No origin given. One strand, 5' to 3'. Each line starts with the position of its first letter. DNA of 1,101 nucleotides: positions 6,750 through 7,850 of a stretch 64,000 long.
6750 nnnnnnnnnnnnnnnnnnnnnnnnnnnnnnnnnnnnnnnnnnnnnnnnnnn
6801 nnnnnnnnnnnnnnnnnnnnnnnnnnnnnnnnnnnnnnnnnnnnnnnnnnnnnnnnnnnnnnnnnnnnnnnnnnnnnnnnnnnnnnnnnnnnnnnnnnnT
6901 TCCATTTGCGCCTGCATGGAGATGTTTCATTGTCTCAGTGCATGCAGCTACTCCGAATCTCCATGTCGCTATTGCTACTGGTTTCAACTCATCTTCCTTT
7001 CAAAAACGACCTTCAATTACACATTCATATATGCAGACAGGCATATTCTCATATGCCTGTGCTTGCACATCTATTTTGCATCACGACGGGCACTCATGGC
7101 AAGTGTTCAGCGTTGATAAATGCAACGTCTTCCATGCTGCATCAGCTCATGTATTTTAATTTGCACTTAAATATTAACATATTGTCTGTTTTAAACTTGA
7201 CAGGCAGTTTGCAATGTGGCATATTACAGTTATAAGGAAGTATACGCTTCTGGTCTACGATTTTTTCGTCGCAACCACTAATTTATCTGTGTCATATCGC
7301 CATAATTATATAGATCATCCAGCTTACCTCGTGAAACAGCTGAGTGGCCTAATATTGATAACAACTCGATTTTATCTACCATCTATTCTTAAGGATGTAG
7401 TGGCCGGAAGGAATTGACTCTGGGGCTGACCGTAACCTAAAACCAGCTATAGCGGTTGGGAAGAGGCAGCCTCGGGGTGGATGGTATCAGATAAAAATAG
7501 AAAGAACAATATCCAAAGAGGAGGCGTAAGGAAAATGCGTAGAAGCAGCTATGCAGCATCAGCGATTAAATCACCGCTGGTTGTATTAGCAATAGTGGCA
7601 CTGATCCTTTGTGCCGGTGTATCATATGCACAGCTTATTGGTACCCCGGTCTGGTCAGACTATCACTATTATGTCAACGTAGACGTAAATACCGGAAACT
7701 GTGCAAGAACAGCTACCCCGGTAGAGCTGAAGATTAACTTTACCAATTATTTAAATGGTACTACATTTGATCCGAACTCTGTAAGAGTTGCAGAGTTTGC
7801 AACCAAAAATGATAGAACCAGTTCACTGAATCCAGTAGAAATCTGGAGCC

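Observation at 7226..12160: Giant secreted Thr/Ser/Asn-rich surface protein with CarboxypepD_reg and LamG-like modules behind a roughly 300-nt leader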

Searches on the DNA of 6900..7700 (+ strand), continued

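Call 83: search_with_rna_model(model_id=R1, sources=[L136, L137, L138], max_evalue=10, show_alignments=3)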
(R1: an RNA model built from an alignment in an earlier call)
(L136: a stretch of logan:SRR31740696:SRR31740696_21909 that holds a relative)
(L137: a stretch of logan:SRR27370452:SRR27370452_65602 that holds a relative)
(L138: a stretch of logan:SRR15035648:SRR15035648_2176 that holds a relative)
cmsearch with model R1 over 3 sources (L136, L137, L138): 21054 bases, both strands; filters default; matches with E-value up to 10: 2.
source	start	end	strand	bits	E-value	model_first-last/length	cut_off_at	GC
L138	366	469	+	59.2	5e-12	1-110/110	no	0.49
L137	212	270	+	10.4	0.48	1-110/110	no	0.41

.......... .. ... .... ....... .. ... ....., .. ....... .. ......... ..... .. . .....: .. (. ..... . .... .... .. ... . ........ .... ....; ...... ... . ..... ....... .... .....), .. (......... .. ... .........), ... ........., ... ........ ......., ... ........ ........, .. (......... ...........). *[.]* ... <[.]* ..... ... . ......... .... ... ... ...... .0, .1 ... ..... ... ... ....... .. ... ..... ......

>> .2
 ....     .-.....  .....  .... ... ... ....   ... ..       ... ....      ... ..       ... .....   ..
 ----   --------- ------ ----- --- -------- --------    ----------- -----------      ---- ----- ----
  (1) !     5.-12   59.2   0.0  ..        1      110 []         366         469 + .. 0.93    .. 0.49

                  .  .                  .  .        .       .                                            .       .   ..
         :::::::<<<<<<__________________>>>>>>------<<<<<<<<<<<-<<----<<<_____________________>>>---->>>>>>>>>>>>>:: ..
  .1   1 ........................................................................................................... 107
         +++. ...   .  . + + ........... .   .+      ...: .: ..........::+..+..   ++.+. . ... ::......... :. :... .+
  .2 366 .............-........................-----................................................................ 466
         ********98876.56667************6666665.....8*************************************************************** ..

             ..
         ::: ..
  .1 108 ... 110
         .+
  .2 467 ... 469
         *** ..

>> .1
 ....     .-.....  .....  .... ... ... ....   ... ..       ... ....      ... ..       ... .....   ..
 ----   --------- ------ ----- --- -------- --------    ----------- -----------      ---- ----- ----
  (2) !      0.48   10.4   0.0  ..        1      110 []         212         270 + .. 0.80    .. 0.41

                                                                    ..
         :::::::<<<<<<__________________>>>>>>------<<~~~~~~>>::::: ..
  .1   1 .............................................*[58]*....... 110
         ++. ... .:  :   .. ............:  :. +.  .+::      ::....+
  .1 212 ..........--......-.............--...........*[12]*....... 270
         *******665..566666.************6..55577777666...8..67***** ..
